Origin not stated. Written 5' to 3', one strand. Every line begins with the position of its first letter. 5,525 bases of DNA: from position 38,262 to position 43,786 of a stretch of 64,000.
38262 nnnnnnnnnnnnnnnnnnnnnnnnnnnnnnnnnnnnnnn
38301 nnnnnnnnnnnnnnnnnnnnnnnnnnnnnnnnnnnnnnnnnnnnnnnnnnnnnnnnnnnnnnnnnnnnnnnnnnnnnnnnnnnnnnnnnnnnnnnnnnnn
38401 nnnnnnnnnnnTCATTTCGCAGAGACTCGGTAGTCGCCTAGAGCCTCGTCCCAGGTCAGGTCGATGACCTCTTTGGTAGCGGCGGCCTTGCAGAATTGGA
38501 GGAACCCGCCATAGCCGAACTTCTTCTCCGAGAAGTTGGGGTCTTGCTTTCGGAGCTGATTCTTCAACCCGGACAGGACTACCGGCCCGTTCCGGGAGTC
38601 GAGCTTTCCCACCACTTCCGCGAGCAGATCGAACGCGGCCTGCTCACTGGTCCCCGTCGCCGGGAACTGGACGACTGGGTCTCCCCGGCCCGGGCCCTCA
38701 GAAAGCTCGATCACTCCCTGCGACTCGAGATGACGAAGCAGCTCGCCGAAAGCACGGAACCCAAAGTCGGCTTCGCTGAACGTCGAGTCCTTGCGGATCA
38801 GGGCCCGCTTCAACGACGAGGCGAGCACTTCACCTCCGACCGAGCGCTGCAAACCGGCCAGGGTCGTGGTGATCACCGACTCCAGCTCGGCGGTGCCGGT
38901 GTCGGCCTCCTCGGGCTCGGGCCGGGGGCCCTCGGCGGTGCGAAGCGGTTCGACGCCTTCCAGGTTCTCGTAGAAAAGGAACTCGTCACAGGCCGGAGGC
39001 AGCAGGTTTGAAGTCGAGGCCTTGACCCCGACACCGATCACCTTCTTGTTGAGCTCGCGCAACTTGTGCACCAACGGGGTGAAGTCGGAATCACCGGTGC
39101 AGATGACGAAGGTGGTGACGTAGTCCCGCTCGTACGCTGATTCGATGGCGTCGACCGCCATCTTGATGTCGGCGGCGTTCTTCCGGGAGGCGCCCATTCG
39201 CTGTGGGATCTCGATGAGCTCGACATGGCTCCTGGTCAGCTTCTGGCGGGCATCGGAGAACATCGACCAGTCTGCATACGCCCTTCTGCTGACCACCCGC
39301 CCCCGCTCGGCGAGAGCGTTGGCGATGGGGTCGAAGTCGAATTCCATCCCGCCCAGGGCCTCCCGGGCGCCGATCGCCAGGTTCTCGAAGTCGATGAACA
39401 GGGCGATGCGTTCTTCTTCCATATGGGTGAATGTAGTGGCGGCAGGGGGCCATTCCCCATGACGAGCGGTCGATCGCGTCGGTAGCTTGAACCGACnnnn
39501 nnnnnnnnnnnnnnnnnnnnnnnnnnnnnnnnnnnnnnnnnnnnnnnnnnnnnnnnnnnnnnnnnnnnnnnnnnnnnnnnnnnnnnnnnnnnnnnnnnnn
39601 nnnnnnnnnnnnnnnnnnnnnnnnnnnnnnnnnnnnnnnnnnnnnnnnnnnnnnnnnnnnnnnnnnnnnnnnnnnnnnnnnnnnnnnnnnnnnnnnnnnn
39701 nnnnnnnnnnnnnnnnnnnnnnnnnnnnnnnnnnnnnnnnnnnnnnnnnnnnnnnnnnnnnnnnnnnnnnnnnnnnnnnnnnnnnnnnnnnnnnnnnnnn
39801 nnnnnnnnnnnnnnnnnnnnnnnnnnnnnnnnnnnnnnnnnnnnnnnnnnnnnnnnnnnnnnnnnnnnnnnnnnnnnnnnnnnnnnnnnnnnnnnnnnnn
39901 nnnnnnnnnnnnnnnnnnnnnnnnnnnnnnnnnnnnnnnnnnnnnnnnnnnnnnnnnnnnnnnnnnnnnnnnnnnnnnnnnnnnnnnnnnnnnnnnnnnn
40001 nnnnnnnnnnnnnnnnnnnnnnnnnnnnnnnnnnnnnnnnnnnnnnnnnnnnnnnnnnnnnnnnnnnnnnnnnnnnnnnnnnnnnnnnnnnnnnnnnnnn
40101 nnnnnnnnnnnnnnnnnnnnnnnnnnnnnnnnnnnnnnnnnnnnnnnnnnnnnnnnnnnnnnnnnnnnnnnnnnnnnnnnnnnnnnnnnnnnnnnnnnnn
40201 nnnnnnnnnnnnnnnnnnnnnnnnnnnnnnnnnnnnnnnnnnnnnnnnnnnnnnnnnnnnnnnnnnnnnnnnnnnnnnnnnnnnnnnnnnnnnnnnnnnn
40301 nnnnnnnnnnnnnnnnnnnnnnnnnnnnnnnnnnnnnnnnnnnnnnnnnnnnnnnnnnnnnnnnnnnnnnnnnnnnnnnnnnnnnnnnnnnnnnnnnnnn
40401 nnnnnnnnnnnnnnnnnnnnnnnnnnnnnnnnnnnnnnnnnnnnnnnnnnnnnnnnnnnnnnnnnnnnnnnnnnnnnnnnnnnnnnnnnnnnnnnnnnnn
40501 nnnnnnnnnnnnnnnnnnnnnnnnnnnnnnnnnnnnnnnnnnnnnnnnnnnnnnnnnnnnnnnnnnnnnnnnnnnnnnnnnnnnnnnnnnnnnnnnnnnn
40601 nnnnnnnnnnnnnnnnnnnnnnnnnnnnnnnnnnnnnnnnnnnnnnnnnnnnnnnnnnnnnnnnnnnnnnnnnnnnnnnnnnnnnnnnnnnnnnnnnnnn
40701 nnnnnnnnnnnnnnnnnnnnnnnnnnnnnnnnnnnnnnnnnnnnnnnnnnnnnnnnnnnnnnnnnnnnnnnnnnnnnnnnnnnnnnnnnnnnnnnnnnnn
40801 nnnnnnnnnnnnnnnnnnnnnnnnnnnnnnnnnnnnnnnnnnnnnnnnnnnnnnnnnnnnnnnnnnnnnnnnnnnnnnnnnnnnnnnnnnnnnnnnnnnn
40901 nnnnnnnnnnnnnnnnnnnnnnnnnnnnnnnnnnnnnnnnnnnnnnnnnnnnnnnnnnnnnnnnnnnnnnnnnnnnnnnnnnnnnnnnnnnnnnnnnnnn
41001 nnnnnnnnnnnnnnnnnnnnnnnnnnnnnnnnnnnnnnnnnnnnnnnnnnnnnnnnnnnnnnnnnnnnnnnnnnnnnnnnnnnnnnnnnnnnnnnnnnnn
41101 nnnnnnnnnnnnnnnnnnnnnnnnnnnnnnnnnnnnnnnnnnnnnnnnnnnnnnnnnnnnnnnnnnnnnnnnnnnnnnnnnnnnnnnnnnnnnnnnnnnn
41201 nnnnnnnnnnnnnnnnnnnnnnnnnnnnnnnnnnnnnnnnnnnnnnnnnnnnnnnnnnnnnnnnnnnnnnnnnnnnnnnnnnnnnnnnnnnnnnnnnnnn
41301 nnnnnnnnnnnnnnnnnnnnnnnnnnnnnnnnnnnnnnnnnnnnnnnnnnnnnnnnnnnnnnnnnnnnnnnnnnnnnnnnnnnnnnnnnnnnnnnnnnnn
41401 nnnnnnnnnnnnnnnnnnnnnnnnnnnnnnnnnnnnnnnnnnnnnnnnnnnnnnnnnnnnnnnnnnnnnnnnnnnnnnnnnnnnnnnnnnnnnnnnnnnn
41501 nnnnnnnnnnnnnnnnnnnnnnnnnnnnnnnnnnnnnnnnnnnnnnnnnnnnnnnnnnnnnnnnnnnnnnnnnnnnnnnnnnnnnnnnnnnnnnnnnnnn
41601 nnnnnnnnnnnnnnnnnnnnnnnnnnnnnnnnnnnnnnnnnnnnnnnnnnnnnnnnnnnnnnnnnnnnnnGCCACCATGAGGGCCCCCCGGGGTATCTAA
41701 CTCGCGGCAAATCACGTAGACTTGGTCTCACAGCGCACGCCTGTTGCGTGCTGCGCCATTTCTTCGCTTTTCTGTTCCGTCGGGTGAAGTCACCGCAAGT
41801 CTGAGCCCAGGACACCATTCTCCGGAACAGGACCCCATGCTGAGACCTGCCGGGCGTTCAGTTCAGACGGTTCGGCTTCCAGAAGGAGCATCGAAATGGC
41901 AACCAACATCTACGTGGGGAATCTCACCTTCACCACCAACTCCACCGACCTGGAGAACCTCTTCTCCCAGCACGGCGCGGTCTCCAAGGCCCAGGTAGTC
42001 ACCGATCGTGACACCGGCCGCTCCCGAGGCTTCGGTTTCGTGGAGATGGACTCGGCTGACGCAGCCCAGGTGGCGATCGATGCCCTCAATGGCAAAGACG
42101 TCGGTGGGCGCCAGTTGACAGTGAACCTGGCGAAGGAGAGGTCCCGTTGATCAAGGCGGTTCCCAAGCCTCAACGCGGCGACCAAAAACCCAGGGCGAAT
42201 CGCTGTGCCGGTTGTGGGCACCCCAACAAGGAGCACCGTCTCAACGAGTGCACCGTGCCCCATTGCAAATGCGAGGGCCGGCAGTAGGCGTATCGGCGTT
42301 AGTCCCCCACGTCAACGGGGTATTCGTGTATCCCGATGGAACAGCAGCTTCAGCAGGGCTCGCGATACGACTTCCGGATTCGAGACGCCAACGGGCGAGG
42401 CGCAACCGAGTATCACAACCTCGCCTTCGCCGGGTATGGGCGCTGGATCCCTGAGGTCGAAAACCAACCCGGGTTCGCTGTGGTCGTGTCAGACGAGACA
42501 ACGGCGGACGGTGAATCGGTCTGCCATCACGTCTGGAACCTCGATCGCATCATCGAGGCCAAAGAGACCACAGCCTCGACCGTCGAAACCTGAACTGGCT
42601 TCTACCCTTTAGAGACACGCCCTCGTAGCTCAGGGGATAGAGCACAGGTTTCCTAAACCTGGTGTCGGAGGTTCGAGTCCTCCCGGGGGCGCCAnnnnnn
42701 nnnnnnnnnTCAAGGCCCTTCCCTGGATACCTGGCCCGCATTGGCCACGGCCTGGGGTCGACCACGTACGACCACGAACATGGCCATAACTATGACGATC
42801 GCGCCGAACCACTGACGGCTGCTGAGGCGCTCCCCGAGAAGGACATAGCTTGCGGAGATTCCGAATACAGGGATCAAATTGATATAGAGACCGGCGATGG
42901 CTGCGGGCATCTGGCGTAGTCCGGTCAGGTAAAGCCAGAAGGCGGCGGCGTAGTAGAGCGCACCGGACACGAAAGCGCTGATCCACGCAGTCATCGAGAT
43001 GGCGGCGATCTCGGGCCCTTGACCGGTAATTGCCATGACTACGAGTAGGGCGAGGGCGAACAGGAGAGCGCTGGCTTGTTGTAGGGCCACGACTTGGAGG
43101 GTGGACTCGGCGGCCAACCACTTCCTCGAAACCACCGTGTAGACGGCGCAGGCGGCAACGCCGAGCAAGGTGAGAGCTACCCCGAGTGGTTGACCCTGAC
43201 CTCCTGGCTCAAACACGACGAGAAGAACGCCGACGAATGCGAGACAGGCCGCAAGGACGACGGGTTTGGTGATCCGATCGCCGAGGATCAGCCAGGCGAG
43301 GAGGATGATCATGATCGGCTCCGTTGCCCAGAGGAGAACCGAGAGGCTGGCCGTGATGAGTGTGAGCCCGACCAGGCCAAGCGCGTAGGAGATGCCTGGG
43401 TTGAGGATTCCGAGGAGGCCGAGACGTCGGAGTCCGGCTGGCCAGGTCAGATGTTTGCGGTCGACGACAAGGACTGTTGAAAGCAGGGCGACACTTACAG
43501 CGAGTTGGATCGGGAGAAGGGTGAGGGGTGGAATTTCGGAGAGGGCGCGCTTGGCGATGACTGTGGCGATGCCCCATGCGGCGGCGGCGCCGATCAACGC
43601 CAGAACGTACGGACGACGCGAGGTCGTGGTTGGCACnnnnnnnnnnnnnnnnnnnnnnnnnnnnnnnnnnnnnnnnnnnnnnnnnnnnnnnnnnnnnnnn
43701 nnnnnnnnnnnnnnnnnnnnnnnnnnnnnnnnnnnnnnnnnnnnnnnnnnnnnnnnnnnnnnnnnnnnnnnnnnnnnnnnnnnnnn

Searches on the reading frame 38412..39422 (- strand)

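Call 21: search_protein_families(library=pfam, proteins=[window:38412-39422:-], max_evalue=0.001)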
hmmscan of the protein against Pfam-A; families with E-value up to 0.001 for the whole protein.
window:38412-39422:- (336 aa): 2 families
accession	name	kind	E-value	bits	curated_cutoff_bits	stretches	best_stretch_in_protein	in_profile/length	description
PF01936.24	NYN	-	1.7e-35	123.1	24.2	1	5-151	1-144/145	NYN domain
PF12872.13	OST-HTH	-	1.3e-08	35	23.8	0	269-313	15-54/71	OST-HTH/LOTUS domain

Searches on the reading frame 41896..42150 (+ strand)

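Call 21: search_protein_families(library=pfam, proteins=[window:41896-42150:+], max_evalue=0.001)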
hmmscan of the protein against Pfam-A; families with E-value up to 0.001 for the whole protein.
window:41896-42150:+ (84 aa): 2 families
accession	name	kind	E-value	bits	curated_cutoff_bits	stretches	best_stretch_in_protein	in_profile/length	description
PF00076.28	RRM_1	-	5.8e-24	84.2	20.7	1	5-74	1-69/70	RNA recognition motif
PF13893.12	RRM_5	-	4.1e-06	26.9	27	1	13-81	38-101/125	RNA recognition motif. (a.k.a. RRM, RBD, or RNP domain)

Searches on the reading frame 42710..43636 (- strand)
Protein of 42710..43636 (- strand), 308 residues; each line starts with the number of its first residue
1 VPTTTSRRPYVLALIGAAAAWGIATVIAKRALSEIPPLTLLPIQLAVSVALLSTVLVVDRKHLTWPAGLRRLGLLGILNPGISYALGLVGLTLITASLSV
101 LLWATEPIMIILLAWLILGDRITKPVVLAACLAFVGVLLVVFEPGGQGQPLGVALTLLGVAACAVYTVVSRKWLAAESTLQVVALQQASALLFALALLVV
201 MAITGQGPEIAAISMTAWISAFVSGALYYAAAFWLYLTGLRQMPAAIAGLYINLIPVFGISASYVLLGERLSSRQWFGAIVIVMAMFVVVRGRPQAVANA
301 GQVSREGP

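Call 7: search_protein_families(library=pfam, proteins=[window:42710-43636:-], max_evalue=0.01)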
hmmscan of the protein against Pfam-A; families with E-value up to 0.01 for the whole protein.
window:42710-43636:- (308 aa): 1 family
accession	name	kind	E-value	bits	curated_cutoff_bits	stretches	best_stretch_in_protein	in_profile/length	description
PF00892.27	EamA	-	7.6e-39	133.5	28.2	2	10-141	3-134/135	EamA-like transporter family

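Call 8: search_protein_families(library=ncbifam, proteins=[window:42710-43636:-], max_evalue=0.01)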
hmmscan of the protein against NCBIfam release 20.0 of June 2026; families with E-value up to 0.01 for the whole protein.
window:42710-43636:- (308 aa): 6 families
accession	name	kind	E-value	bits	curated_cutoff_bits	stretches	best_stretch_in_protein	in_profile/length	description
TIGR00950.1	2A78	equivalog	7.8e-21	74.7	230.2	1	21-285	1-262/264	carboxylate/amino acid/amine transporter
NF050091.1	ArAmAcExpYddG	equivalog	2.4e-12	47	300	2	15-185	9-184/285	aromatic amino acid exporter YddG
NF008432.0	PRK11272.1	equivalog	8.3e-09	35.1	270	1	9-293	10-289/294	drug/metabolite exporter YedA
NF008523.0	PRK11453.1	equivalog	1.3e-08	34.9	472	1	6-292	2-288/299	O-acetylserine/cysteine exporter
TIGR03340.1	phn_DUF6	hypoth_equivalog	0.00013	21.7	288.15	1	51-288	41-280/281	phosphonate utilization associated putative membrane protein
NF008676.0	PRK11689.1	equivalog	0.0025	17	194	0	101-288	101-286/297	aromatic amino acid DMT transporter YddG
